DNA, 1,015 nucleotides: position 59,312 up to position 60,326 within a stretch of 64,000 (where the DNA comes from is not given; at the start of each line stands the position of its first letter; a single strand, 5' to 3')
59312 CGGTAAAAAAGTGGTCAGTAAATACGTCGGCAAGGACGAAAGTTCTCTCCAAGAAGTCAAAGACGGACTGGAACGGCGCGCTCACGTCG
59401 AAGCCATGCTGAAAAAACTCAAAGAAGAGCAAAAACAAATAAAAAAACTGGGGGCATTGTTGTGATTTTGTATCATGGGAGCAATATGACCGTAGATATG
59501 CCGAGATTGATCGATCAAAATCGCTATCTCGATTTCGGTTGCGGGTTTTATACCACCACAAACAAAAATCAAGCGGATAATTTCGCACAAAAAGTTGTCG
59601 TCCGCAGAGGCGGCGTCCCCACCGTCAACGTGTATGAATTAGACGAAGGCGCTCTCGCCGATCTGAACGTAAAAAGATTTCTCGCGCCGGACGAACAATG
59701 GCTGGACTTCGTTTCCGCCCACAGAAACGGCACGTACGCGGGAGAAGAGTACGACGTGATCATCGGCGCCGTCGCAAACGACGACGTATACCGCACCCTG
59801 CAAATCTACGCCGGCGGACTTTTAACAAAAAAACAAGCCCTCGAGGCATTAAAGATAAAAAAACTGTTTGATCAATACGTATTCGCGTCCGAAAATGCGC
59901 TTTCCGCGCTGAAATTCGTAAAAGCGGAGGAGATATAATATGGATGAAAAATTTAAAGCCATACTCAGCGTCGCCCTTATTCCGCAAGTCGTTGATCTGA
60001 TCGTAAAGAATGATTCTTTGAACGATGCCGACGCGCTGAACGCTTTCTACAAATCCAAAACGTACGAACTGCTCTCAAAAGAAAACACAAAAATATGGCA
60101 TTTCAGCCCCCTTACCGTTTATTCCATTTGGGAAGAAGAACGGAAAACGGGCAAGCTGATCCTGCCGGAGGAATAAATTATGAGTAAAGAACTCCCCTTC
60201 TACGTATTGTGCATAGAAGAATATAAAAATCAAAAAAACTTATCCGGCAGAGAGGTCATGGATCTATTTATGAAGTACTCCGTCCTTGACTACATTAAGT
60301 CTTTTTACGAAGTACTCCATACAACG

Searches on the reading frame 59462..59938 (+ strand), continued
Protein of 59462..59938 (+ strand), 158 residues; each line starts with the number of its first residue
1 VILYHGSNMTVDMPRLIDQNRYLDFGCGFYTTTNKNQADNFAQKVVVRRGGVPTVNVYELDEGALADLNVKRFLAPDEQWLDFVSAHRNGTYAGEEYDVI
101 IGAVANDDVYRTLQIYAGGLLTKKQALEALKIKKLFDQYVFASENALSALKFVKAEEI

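Call 64: fold_search(model_id=the predicted structure, library=pdb)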
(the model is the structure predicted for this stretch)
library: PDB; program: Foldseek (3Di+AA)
matches with E <= 10: 143; with E <= 0.001: 1
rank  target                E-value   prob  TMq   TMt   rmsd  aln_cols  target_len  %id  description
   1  9k3a_B                5.4e-04  1.00  0.42  0.09  10.2       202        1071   13  Cyanophage A4 pre-ejectosome with C1 symmetry (released 2025-04-09)
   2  2q6m                  3.4e-02  0.96  0.49  0.40   6.7       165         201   15  Catalytic fragment of Cholix toxin from Vibrio Cholerae in complex with the PJ34 inhibitor (released 2008-02-12)
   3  7kk3_C                4.6e-02  0.72  0.41  0.22  10.2       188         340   11  Structure of the catalytic domain of PARP1 in complex with talazoparib (released 2021-01-06)
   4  5xsr                  5.9e-02  0.87  0.45  0.23  10.8       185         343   10  novel orally efficacious inhibitors complexed with PARP1 (released 2018-04-25)
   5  3ny6                  9.1e-02  0.75  0.44  0.37   6.3       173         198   14  Catalytic fragment of cholix toxin from vibrio cholerae in complex with inhibitor V30 (released 2010-12-29)
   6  3ki0                  9.7e-02  0.82  0.45  0.37   7.1       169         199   15  Catalytic fragment of Cholix toxin from Vibrio Cholerae in complex with inhibitor GP-D (released 2010-10-27)
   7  3ki4                  1.1e-01  0.75  0.45  0.37   6.3       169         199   14  Catalytic fragment of Cholix toxin from Vibrio Cholerae in complex with inhibitor GP-P (released 2010-10-27)
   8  7kk2_B                1.2e-01  0.72  0.45  0.22  10.6       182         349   11  Structure of the catalytic domain of PARP1 (released 2021-01-06)
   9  8u4w_D                1.5e-01  0.60  0.44  0.32  11.4       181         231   10  The crystal structure of a helical domain deleted PARP1 in complex with isoindolinone based inhibitor. (released 2024-03-27)
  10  3ki2                  1.7e-01  0.63  0.43  0.36   6.3       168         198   13  Catalytic fragment of Cholix toxin from Vibrio Cholerae in complex with inhibitor GP-G (released 2010-10-27)
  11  6d0i_C                1.7e-01  0.51  0.43  0.42   6.8       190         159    8  ParT: Prs ADP-ribosylating toxin bound to cognate antitoxin ParS. L48M ParT, SeMet-substituted complex. (released 2019-01-09)
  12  3ki3                  2.3e-01  0.60  0.43  0.36   7.1       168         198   12  Catalytic fragment of Cholix toxin from Vibrio Cholerae in complex with inhibitor GP-H (released 2010-10-27)
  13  3ess                  2.3e-01  0.57  0.43  0.36   6.3       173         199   11  Catalytic fragment of Cholix toxin from Vibrio Cholerae in complex with the 1,8-Naphthalimide inhibitor (released 2009-09-15)
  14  5xob                  3.0e-01  0.06  0.19  0.09  16.9       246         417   10  Crystal structure of apo TiaS (tRNAIle2 agmatidine synthetase) (released 2018-08-29)
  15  6d0h_A                3.1e-01  0.35  0.42  0.42   6.9       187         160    8  ParT: Prs ADP-ribosylating toxin bound to cognate antitoxin ParS (released 2019-01-09)
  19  6d0i_A                3.6e-01  0.35  0.43  0.42   7.0       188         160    8  ParT: Prs ADP-ribosylating toxin bound to cognate antitoxin ParS. L48M ParT, SeMet-substituted complex. (released 2019-01-09)
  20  6d0h_C                4.0e-01  0.38  0.46  0.46   6.6       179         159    7  ParT: Prs ADP-ribosylating toxin bound to cognate antitoxin ParS (released 2019-01-09)
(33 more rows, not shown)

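Call 65: search_dna_similar(query=window:59462-59935:+, collection=plasmids, mode=protein, max_evalue=0.001, max_rows=45, rows=spread)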
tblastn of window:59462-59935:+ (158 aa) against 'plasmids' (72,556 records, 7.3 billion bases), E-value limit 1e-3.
Records with a match: 90; places in all: 91; records where one place covers at least 80% of the query: 88.
Best place of each record, by identity: <60% 90.
By first word of the organism name: Bacteroides 42; Clostridium 15; Parabacteroides 8; Phocaeicola 8; Moraxella 5; Subdoligranulum 2; Lactobacillus 2; Clostridiaceae 1; Butyricimonas 1; Segatella 1; and 5 more.
By predicted mobility (MOB-suite, as given by PLSDB): non-mobilizable 51; conjugative 29; mobilizable 10.
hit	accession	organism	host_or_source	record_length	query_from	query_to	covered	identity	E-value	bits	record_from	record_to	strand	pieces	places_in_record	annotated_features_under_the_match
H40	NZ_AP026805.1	Clostridium tetani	soil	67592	1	158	100%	40.1%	1e-27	114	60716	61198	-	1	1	DUF3990 domain-containing protein | DUF3791 domain-containing protein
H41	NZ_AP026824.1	Clostridium tetani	Homo sapiens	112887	1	158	100%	40.1%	1e-27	114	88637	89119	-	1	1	DUF3990 domain-containing protein | DUF3791 domain-containing protein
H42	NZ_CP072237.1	Bacteroides uniformis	Homo sapiens,cultured bacterial ...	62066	1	158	100%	40.0%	2e-26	110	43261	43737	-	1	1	DUF3990 domain-containing protein | DUF3791 domain-containing protein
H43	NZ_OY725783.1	Parabacteroides distasonis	-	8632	1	158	100%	39.4%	2e-24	105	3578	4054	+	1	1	DUF3990 domain-containing protein | DUF3791 domain-containing protein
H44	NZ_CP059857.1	Bacteroides zhangwenhongii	Homo sapiens,pure culture,feces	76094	1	158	100%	39.4%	2e-24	105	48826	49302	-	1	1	DUF3990 domain-containing protein | DUF3791 domain-containing protein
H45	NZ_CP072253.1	Bacteroides cellulosilyticus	Homo sapiens,cultured bacterial ...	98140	1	158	100%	39.4%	2e-24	105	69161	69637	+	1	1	DUF3990 domain-containing protein | DUF3791 domain-containing protein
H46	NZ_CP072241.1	Bacteroides uniformis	Homo sapiens,cultured bacterial ...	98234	1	158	100%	39.4%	2e-24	105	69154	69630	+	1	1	DUF3990 domain-containing protein | DUF3791 domain-containing protein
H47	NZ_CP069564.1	Bacteroides fragilis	-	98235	1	158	100%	39.4%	2e-24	105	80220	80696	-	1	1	DUF3990 domain-containing protein | DUF3791 domain-containing protein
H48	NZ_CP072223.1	Bacteroides uniformis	Homo sapiens,cultured bacterial ...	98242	1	158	100%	39.4%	2e-24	105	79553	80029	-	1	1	DUF3990 domain-containing protein | DUF3791 domain-containing protein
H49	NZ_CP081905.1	Parabacteroides goldsteinii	Homo sapiens,Left Flank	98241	1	158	100%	39.4%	2e-24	105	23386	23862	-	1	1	DUF3990 domain-containing protein | DUF3791 domain-containing protein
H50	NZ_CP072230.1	Parabacteroides merdae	Homo sapiens,cultured bacterial ...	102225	1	158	100%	39.4%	2e-24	105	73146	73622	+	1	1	DUF3990 domain-containing protein | DUF3791 domain-containing protein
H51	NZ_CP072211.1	Parabacteroides distasonis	Homo sapiens,cultured bacterial ...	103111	1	158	100%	39.4%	2e-24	105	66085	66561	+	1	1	DUF3990 domain-containing protein | DUF3791 domain-containing protein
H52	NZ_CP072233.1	Parabacteroides distasonis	Homo sapiens,cultured bacterial ...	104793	1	158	100%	39.4%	2e-24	105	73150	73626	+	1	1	DUF3990 domain-containing protein | DUF3791 domain-containing protein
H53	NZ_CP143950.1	Parabacteroides distasonis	Homo sapiens,cell culture,fecal sample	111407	1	158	100%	39.4%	2e-24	105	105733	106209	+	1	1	DUF3990 domain-containing protein | DUF3791 domain-containing protein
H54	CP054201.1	Bacteroides uniformis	Homo sapiens,whole organism,feces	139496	1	158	100%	39.4%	2e-24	105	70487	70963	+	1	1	record has no annotation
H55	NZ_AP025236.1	Phocaeicola vulgatus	Homo sapiens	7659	1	158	100%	39.3%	1e-26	111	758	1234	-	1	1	DUF3990 domain-containing protein | DUF3791 domain-containing protein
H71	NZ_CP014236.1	Moraxella osloensis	Homo sapiens,pure culture,cerebrospinal ...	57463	1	152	96%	39.9%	7e-27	112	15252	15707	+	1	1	DUF3990 domain-containing protein | type I restriction-modification system subunit M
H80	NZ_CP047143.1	Lactobacillus crispatus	Gallus gallus,Isolated and purified ...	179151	1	152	96%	35.7%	6e-23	100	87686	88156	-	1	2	DUF3990 domain-containing protein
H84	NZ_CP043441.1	Cupriavidus campinensis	cell culture,soil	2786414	28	111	53%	33.7%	3e-4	47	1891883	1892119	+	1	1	none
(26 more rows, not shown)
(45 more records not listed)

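Call 66: get_annotated_region(hit=H71, flank=5000)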
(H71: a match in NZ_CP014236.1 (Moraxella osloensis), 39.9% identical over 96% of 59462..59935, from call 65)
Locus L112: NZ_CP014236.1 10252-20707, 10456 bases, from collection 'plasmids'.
description: Moraxella osloensis strain CCUG 350 plasmid unnamed3, complete sequence
organism: Moraxella osloensis (NCBI taxid 34062)
taxonomy: Bacteria; Pseudomonadota; Gammaproteobacteria; Moraxellales; Moraxellaceae; Moraxella; Moraxella osloensis
host: -; source: Homo sapiens,pure culture,cerebrospinal fluid; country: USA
typing (MOB-suite, as given by PLSDB): mobilizable; replicon rep_cluster_263; relaxase MOBP
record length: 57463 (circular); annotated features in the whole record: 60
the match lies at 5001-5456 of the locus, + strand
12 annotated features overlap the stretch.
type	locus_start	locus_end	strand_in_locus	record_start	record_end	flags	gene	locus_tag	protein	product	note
CDS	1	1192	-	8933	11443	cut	-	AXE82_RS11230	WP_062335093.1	relaxase/mobilization nuclease domain-containing protein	-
CDS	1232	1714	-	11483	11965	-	-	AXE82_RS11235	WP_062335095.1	hypothetical protein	-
CDS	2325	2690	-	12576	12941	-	-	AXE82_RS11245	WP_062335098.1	hypothetical protein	-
CDS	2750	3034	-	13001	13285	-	-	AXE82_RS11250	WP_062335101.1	hypothetical protein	-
CDS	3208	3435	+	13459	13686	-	-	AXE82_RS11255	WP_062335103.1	helix-turn-helix transcriptional regulator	-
CDS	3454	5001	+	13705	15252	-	-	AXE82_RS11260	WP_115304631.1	type I restriction-modification system subunit M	GO:0006306 - DNA methylation [Evidence IEA]; GO:0009307 - DNA restriction-modification system [Evidence IEA]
CDS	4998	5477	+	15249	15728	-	-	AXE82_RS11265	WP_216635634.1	DUF3990 domain-containing protein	-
CDS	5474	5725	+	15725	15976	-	-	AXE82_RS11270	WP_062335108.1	hypothetical protein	-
CDS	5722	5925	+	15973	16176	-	-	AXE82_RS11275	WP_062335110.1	DUF3791 domain-containing protein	-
CDS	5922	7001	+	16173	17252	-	-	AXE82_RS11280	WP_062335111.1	restriction endonuclease subunit S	GO:0006304 - DNA modification [Evidence IEA]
CDS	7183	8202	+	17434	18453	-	-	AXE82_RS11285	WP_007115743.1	transposase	GO:0006313 - DNA transposition [Evidence IEA]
CDS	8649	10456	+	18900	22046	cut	-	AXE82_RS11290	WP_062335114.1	type I restriction endonuclease subunit R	-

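Call 67: get_annotated_region(hit=H55, flank=4000)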
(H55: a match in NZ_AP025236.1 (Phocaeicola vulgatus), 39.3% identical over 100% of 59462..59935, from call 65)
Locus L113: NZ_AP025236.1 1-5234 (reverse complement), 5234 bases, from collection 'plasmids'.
description: Phocaeicola vulgatus strain MG01-07 plasmid pMG01-07_1, complete sequence
organism: Phocaeicola vulgatus (NCBI taxid 821)
taxonomy: Bacteria; Bacteroidota; Bacteroidia; Bacteroidales; Bacteroidaceae; Phocaeicola; Phocaeicola vulgatus
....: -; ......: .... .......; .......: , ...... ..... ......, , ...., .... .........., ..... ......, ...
typing (MOB-suite, as given by PLSDB): mobilizable; relaxase MOBB
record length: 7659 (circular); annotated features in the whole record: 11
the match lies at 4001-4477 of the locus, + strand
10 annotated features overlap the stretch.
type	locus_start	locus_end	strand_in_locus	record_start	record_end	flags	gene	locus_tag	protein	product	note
CDS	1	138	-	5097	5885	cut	-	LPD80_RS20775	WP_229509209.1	DUF5712 family protein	-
CDS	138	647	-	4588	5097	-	-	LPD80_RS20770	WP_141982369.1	BfmA/BtgA family mobilization protein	-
CDS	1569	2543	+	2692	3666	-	-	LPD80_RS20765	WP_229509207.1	replication initiation protein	GO:0006270 - DNA replication initiation [Evidence IEA]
CDS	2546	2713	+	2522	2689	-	-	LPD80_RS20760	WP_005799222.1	hypothetical protein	-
CDS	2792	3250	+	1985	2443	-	-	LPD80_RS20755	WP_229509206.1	hypothetical protein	-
CDS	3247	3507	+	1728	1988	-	-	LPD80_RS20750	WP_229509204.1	hypothetical protein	-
CDS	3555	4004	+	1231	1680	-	-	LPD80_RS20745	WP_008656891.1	DUF3791 domain-containing protein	-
CDS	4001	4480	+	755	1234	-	-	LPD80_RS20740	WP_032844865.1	DUF3990 domain-containing protein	-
CDS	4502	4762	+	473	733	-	-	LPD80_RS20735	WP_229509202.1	hypothetical protein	-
CDS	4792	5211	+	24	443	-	-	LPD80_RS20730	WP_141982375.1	hypothetical protein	-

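Call 78: search_solved_structures(query=A6, max_evalue=10, show_alignments=2)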
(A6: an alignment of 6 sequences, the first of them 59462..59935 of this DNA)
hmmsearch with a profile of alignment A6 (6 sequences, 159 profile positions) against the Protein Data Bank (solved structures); distinct sequences matched with E-value up to 10: 8.
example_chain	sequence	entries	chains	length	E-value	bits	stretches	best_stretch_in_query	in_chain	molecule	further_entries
1nwx_1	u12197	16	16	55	0.44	13.5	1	14-49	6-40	ribosomal protein L33 | 50S ribosomal protein L33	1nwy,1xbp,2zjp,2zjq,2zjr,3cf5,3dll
4v49_B1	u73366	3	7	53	0.52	13.2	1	24-49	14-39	50S ribosomal protein L33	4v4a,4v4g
5jvh_1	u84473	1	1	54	0.54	13.2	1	24-49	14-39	50S ribosomal protein L33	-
5dm6_1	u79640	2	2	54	0.58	13.1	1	24-50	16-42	50S ribosomal protein L33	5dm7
7tod_A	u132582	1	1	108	0.62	13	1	112-144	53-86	Subversion of eukaryotic traffic protein A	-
1nkw_1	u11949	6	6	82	0.66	12.9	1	10-49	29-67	50S ribosomal protein L33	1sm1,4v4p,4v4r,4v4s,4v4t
4zcu_A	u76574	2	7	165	0.73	12.8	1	100-144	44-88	Calcium-binding mitochondrial carrier protein SCaMC-1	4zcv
9c6o_A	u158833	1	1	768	3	10.7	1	64-127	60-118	Pteronotus davyi ACE2 ectodomain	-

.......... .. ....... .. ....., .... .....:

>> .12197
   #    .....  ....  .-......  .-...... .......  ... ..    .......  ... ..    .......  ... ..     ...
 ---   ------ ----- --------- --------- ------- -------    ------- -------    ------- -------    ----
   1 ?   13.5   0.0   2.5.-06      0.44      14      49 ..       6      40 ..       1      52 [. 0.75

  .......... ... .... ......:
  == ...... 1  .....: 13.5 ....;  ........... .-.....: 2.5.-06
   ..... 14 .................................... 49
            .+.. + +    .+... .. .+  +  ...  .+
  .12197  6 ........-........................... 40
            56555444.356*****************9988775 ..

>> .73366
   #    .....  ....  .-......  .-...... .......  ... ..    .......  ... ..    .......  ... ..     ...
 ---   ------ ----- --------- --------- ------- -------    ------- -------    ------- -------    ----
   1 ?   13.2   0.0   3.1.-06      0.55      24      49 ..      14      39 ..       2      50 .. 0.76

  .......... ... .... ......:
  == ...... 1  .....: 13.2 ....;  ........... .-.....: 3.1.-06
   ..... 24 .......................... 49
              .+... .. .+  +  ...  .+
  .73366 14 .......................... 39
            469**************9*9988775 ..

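Call 101: get_annotated_region(hit=H84, flank=5000)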
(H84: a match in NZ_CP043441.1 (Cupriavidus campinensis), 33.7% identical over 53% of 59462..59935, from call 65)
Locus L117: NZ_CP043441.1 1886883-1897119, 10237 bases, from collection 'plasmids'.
description: Cupriavidus campinensis strain MJ1 plasmid unnamed1, complete sequence
organism: Cupriavidus campinensis (NCBI taxid 151783)
taxonomy: Bacteria; Pseudomonadota; Betaproteobacteria; Burkholderiales; Burkholderiaceae; Cupriavidus; Cupriavidus campinensis
host: -; source: cell culture,soil; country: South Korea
typing (MOB-suite, as given by PLSDB): mobilizable; relaxase MOBP
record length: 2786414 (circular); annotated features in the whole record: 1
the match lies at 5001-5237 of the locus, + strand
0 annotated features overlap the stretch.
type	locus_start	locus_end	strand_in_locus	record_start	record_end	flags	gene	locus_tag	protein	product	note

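Call 102: get_annotated_region(hit=H80, flank=3000)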
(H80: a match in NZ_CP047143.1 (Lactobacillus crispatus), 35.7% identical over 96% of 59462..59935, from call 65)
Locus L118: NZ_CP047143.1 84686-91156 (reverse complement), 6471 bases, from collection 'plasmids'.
description: Lactobacillus crispatus strain C25 plasmid unnamed, complete sequence
organism: Lactobacillus crispatus (NCBI taxid 47770)
taxonomy: Bacteria; Bacillota; Bacilli; Lactobacillales; Lactobacillaceae; Lactobacillus; Lactobacillus crispatus
host: -; source: Gallus gallus,Isolated and purified from a mixed microbial population.; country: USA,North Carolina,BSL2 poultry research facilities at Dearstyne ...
typing (MOB-suite, as given by PLSDB): non-mobilizable
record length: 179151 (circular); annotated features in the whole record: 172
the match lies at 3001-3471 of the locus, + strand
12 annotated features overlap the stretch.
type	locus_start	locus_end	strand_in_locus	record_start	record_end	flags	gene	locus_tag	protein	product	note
CDS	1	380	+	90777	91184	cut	-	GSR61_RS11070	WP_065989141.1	hypothetical protein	-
CDS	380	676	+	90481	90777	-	-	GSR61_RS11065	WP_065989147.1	hypothetical protein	-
CDS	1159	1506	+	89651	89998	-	-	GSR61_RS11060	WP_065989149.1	hypothetical protein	-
CDS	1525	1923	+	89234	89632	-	-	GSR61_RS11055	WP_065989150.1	hypothetical protein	-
CDS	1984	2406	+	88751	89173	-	-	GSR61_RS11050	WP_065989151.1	hypothetical protein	-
CDS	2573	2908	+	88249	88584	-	-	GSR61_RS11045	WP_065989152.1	hypothetical protein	-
CDS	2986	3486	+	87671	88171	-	-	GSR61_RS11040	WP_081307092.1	DUF3990 domain-containing protein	-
CDS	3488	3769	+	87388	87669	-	-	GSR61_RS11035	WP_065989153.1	hypothetical protein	-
CDS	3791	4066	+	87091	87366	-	-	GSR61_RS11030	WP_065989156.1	helix-turn-helix transcriptional regulator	-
CDS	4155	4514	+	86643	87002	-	-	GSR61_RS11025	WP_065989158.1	hypothetical protein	-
CDS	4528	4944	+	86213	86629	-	-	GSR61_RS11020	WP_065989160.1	hypothetical protein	-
CDS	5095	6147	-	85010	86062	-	xerS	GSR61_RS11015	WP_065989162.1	tyrosine recombinase XerS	GO:0015074 - DNA integration [Evidence IEA]; GO:0006310 - DNA recombination [Evidence IEA]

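Call 108: find_related_loci(query=A3, collection=viral_contigs, flank=6000)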
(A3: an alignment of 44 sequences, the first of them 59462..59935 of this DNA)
Query A3 (158 aa) in viral_contigs; peptide patterns used: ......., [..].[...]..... (x = any residue, [..] = any of these).
87 stretches matched a pattern; 9 encode a relative of the query (tblastn E <= 1e-3); 9 distinct loci.
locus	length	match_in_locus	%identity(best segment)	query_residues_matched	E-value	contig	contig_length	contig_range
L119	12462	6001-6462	60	1-152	5e-59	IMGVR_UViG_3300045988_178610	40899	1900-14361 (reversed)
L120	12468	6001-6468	54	1-153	5e-54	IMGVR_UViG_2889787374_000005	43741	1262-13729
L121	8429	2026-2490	50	1-153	2e-47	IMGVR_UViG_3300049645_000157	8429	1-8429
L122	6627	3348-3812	50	1-153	2e-47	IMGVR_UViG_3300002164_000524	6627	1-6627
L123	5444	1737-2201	50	1-153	2e-47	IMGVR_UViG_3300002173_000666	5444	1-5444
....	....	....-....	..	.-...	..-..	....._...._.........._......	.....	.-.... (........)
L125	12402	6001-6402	30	3-106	7e-11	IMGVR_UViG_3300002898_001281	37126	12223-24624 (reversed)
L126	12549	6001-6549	25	2-152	7e-6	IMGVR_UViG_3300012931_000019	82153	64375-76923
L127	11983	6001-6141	38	1-45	2e-5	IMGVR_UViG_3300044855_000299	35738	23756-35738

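Call 112: search_protein_families(library=pfam, proteins=[L118:3488-3769:+, L119:7518-8489:+, L117:5364-5768:+], max_evalue=0.001)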
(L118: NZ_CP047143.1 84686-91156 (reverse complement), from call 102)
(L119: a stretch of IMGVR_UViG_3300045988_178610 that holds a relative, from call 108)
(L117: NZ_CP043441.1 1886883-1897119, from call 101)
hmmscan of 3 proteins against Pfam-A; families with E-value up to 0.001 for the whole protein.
L118:3488-3769:+ (93 aa): 0 families

L119:7518-8489:+ (323 aa): 2 families
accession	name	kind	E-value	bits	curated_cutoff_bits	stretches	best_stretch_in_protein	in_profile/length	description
PF13280.12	WYL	-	4.3e-11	43.1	21.8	1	147-211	5-68/70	WYL domain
PF25583.1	WCX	-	8.1e-09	36.2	23.9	1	243-317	2-75/76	WCX domain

L117:5364-5768:+ (134 aa): 0 families

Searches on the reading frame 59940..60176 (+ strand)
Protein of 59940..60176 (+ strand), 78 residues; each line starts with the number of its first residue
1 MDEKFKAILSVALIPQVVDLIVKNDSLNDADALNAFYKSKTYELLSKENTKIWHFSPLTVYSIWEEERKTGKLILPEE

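Call 3: search_protein_families(library=pfam, proteins=[window:59940-60176:+], max_evalue=1)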
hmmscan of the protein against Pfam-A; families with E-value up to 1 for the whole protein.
window:59940-60176:+ (78 aa): 0 families

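Call 4: search_protein_families(library=ncbifam, proteins=[window:59940-60176:+], max_evalue=1)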
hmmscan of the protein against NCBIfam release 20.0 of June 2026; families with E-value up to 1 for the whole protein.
window:59940-60176:+ (78 aa): 0 families

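Call 5: search_protein_families(library=padloc, proteins=[window:59940-60176:+], max_evalue=1)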
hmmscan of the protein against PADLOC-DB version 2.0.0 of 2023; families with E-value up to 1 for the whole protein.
window:59940-60176:+ (78 aa): 5 families
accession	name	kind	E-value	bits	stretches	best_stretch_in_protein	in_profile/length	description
PDLC04440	PDC-M13B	-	1.1e-25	87.6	1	1-73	1-72/81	-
PDLC04439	PDC-M13B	-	1.5e-25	87.3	1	2-78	3-78/79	-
PDLC04441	PDC-M13C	-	1.8e-15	54.9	1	15-68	19-72/74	-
PDLC04444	PDC-M13C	-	1.4e-11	42.5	1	14-75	12-73/76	-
PDLC04442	PDC-M13C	-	8.2e-05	21.1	1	15-47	13-45/75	-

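Call 6: search_protein_families(library=phrogs, proteins=[window:59940-60176:+], max_evalue=1)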
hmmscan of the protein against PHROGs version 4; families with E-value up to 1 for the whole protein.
window:59940-60176:+ (78 aa): 0 families

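Call 24: search_solved_structures(query=window:59940-60173:+, max_evalue=10)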
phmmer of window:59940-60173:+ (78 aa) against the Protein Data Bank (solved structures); distinct sequences matched with E-value up to 10: 0.

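Call 80: search_solved_structures(query=A4, max_evalue=10)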
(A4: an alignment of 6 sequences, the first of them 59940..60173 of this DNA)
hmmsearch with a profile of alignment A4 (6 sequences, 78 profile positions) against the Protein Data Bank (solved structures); distinct sequences matched with E-value up to 10: 4.
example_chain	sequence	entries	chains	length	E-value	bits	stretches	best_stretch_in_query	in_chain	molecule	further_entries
2bkk_A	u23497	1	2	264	0.038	17.3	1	13-71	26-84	AMINOGLYCOSIDE 3'-PHOSPHOTRANSFERASE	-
1l8t_A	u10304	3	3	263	0.045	17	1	14-71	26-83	Aminoglycoside 3'-Phosphotransferase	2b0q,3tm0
1j7i_A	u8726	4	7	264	0.045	17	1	14-71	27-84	AMINOGLYCOSIDE 3'-PHOSPHOTRANSFERASE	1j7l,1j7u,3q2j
1wf3_A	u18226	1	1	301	1.4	12.3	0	30-54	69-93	GTP-binding protein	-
